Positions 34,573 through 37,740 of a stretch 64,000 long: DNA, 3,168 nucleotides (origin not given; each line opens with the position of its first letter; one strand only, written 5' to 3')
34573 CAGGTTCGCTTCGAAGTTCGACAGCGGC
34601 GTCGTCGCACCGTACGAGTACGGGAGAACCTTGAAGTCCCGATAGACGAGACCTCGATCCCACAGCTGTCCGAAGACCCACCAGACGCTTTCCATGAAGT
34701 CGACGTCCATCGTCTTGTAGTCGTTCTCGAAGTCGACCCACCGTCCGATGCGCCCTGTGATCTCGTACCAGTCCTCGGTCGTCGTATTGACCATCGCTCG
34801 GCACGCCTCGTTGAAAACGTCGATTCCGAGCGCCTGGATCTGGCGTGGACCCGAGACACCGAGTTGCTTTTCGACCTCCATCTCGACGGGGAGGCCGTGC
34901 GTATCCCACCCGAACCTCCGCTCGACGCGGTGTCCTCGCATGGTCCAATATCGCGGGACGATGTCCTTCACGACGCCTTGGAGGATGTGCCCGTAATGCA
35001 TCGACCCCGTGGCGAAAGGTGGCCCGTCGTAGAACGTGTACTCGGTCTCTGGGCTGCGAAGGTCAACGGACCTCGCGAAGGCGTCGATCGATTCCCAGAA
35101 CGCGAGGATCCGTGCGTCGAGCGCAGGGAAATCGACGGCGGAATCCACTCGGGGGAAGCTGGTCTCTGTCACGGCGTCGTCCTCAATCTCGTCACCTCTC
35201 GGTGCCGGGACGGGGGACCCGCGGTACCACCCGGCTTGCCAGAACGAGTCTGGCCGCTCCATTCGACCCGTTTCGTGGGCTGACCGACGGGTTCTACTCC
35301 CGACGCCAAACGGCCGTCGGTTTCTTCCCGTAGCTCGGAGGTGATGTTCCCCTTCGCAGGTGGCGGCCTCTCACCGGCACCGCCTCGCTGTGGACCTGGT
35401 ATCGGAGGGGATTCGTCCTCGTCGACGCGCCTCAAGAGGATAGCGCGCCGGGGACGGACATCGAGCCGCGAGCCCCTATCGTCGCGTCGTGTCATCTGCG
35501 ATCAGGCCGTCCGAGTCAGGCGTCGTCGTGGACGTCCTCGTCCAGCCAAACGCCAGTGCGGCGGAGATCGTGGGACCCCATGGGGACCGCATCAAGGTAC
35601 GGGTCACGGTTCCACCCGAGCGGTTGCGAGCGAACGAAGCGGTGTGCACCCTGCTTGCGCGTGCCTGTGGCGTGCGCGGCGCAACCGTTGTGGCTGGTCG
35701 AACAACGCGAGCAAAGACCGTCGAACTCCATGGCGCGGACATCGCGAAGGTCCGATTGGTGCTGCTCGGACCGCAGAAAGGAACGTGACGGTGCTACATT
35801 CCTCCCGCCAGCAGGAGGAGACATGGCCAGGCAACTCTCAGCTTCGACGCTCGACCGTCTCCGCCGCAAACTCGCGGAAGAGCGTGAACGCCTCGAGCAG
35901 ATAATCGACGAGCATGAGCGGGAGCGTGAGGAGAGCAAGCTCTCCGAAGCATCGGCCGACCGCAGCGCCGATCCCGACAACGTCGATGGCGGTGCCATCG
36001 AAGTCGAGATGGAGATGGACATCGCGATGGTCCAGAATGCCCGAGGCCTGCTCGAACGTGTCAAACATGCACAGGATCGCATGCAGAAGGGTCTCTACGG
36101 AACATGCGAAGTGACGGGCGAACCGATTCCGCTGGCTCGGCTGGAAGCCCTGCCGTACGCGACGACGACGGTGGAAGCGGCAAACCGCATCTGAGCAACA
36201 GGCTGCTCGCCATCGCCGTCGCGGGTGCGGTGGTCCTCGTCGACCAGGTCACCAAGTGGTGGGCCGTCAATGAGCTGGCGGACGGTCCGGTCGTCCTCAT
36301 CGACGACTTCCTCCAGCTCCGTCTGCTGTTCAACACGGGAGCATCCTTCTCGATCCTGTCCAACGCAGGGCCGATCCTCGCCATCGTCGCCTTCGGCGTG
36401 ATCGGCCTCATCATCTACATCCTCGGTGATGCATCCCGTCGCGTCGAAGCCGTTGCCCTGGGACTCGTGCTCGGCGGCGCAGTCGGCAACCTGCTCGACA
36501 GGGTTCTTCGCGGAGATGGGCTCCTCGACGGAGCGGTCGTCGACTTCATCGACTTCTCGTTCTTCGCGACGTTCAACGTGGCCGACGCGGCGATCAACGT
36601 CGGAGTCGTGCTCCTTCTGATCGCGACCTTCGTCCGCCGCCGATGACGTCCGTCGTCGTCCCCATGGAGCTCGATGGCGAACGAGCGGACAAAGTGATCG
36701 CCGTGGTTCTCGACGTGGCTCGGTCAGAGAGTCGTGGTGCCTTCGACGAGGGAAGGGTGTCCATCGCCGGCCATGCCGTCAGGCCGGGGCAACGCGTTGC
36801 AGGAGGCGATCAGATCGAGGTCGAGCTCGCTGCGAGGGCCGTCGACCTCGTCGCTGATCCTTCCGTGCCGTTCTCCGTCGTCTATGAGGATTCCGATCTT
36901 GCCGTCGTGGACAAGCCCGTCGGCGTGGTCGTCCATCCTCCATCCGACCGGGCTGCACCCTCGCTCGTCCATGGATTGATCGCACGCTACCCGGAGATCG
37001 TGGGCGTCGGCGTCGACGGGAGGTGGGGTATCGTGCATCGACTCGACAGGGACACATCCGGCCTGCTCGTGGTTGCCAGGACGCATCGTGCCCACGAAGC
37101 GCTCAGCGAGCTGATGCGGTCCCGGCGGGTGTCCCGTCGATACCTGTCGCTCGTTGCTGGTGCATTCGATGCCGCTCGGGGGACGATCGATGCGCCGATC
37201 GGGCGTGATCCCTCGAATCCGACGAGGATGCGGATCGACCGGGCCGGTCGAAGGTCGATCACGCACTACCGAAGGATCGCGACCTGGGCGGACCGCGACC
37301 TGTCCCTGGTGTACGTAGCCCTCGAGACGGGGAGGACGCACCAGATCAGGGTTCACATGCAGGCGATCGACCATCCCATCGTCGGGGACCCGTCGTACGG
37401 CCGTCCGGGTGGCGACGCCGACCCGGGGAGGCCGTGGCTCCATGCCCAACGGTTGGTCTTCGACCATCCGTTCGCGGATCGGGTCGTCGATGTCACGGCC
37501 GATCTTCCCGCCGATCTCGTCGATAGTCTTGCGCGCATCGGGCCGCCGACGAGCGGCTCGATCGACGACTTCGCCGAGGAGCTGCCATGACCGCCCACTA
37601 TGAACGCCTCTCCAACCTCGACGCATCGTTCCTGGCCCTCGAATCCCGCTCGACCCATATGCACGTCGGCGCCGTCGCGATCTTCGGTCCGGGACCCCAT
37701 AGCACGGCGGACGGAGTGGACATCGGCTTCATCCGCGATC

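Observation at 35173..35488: T-box (Ile) leader upstream of minus-strand ileS; the ORF-track start is inside the riboswitch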

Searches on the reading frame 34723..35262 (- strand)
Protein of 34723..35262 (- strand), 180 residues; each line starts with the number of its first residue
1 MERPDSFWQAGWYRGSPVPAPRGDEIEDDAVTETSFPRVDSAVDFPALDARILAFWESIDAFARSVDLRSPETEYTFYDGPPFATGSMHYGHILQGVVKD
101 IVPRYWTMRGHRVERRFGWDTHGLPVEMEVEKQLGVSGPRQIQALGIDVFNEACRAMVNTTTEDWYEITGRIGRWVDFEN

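Call 26: search_solved_structures(query=window:34723-35262:-, show_alignments=3, max_evalue=1e-10)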
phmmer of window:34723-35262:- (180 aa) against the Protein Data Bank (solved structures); distinct sequences matched with E-value up to 1e-10: 15.
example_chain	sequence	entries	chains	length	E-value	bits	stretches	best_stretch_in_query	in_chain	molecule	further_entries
9wqs_A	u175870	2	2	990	1.6e-49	171.6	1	43-180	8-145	Isoleucine--tRNA ligase, cytoplasmic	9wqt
7d5c_A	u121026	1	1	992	1.6e-49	171.6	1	43-180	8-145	Isoleucine--tRNA ligase, cytoplasmic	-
8wnd_A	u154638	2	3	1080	1.7e-49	171.5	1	43-180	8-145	isoleucine--tRNA ligase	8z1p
6ldk_A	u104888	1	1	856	2.9e-46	161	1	41-180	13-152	Isoleucine--tRNA ligase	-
9w01_B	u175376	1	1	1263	1.2e-44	155.7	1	38-180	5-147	Isoleucine--tRNA ligase, cytoplasmic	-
1ile_A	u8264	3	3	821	1.7e-40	142.2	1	44-179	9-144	ISOLEUCYL-TRNA SYNTHETASE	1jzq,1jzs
8c8u_A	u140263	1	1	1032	8.3e-34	120.3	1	49-179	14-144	Isoleucine--tRNA ligase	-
8c8v_A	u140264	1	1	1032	8.3e-34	120.3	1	49-179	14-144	Isoleucine--tRNA ligase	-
8c9d_A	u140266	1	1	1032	5.1e-32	114.5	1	49-179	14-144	Isoleucine--tRNA ligase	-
8c8w_A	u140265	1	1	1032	5.4e-32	114.4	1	49-179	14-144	Isoleucine--tRNA ligase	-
1ffy_A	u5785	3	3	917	9.2e-17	64.7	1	44-140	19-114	ISOLEUCYL-TRNA SYNTHETASE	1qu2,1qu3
8wni_A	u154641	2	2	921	4.9e-15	59.1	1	50-155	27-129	Isoleucine--tRNA ligase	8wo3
8wnf_A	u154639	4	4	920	4.9e-15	59.1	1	50-155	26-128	Isoleucine--tRNA ligase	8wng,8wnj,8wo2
8c9e_A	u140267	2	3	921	2.5e-13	53.5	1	45-138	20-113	Isoleucine--tRNA ligase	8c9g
8c9f_A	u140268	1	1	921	8.3e-11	45.3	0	45-138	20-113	Isoleucine--tRNA ligase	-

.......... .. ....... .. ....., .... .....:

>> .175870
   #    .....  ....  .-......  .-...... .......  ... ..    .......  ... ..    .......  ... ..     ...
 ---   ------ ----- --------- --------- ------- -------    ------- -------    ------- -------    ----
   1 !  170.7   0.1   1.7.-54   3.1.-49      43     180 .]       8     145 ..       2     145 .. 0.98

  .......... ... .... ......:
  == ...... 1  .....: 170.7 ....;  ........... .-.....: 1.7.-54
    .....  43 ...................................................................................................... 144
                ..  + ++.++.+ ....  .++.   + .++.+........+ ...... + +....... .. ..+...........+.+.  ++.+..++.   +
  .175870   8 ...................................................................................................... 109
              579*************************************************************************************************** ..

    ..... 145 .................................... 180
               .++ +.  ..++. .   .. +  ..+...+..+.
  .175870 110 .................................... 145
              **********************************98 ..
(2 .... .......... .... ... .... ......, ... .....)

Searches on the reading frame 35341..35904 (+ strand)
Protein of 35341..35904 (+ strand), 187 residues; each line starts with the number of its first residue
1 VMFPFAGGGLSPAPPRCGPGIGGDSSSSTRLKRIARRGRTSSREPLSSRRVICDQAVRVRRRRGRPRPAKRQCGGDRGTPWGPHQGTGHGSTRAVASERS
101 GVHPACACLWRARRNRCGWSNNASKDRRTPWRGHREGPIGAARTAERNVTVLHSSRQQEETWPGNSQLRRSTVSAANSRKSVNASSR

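Call 31: search_protein_families(library=pfam, proteins=[window:35341-35904:+], max_evalue=0.001)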
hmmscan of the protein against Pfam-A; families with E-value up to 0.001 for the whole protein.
window:35341-35904:+ (187 aa): 0 families

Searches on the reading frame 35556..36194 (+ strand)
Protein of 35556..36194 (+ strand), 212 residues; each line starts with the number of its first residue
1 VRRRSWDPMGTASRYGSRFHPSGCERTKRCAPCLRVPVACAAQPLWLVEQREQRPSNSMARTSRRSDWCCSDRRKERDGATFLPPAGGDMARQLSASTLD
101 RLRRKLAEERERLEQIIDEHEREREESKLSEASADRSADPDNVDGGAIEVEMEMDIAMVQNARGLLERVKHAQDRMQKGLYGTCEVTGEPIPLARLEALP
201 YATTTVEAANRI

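Call 31: search_protein_families(library=pfam, proteins=[window:35556-36194:+], max_evalue=0.001)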
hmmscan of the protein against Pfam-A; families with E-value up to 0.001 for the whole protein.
window:35556-36194:+ (212 aa): 1 family
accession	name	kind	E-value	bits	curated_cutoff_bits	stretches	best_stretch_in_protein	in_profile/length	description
PF01258.23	zf-dskA_traR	-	7.7e-11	42.3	24.9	1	179-211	1-33/36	Prokaryotic dksA/traR C4-type zinc finger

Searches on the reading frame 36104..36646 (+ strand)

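Call 31: search_protein_families(library=pfam, proteins=[window:36104-36646:+], max_evalue=0.001)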
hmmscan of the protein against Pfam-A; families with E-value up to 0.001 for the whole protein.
window:36104-36646:+ (180 aa): 1 family
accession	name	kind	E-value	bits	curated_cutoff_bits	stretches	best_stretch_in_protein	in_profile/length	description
PF01252.23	Peptidase_A8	-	5.4e-34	117.9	25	1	40-176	2-141/142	Signal peptidase (SPase) II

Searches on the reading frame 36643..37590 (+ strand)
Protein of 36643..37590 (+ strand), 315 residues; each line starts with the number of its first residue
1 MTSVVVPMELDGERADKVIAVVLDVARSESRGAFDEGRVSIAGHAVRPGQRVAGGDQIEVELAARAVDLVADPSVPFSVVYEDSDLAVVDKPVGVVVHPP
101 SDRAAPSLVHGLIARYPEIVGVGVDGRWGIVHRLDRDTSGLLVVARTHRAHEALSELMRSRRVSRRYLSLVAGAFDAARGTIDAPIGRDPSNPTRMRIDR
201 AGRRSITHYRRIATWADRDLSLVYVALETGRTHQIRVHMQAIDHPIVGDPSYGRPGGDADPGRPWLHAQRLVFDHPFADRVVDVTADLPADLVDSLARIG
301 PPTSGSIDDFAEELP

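Call 31: search_protein_families(library=pfam, proteins=[window:36643-37590:+], max_evalue=0.001)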
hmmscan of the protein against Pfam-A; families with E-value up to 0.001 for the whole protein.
window:36643-37590:+ (315 aa): 1 family
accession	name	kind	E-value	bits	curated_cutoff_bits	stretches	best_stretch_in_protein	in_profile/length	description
PF00849.27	PseudoU_synth_2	-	4.8e-30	105.2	26.8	1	85-241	1-152/152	RNA pseudouridylate synthase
